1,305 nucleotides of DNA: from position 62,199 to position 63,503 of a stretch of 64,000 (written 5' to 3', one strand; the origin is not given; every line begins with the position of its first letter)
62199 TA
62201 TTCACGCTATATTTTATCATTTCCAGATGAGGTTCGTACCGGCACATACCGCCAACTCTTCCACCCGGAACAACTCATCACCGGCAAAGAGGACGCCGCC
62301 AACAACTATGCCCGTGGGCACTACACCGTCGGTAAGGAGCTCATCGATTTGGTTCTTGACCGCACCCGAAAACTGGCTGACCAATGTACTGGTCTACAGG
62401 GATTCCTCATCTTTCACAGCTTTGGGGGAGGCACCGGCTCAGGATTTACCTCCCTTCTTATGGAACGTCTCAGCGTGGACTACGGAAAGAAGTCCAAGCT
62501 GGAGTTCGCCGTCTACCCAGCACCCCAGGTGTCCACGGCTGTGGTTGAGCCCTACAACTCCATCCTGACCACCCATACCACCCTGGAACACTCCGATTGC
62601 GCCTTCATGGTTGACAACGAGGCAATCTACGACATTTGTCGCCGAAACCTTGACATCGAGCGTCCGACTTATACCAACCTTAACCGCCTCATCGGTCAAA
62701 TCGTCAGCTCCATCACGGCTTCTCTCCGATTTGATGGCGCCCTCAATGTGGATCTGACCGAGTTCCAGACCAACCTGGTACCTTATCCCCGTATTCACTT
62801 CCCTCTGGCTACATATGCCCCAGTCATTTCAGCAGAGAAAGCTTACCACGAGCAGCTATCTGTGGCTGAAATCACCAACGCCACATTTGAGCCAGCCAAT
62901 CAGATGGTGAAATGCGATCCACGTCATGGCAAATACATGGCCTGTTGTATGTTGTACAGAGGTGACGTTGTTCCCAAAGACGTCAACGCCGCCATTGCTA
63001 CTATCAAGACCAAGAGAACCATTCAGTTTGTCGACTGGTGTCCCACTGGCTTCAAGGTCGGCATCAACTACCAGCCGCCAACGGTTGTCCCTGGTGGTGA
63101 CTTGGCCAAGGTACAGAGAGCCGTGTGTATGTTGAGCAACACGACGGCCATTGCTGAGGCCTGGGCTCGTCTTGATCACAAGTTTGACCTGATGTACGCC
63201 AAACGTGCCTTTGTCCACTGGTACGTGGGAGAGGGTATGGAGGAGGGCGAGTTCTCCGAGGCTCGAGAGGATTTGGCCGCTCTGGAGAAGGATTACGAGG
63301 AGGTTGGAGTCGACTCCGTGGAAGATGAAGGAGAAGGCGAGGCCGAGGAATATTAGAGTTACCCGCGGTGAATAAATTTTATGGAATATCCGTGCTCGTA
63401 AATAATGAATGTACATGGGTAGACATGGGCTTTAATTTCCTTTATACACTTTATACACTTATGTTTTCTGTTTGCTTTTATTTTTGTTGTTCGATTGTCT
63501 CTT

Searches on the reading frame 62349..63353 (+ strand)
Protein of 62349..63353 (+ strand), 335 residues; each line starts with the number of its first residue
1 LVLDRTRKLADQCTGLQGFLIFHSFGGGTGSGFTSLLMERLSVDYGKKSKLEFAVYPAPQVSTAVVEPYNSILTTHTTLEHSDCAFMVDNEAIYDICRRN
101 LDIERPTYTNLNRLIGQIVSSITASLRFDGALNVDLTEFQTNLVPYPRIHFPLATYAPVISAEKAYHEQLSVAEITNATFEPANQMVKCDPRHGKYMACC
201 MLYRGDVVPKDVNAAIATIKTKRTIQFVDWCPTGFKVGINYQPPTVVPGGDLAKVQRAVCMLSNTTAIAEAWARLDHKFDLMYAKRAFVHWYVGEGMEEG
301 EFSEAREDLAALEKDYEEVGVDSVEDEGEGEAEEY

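Call 52: search_protein_families(library=pfam, proteins=[window:62349-63353:+], max_evalue=0.01)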
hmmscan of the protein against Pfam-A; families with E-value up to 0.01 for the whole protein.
window:62349-63353:+ (335 aa): 3 families
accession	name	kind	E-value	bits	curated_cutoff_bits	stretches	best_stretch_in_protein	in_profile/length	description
PF03953.22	Tubulin_C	-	6.1e-53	178.7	26.6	1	147-276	1-125/126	Tubulin C-terminal domain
PF00091.31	Tubulin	-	4.4e-26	92.8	33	1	3-97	96-189/190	Tubulin/FtsZ family, GTPase domain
PF14881.12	Tubulin_3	-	0.0072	16.5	30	0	3-50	60-107/180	Tubulin domain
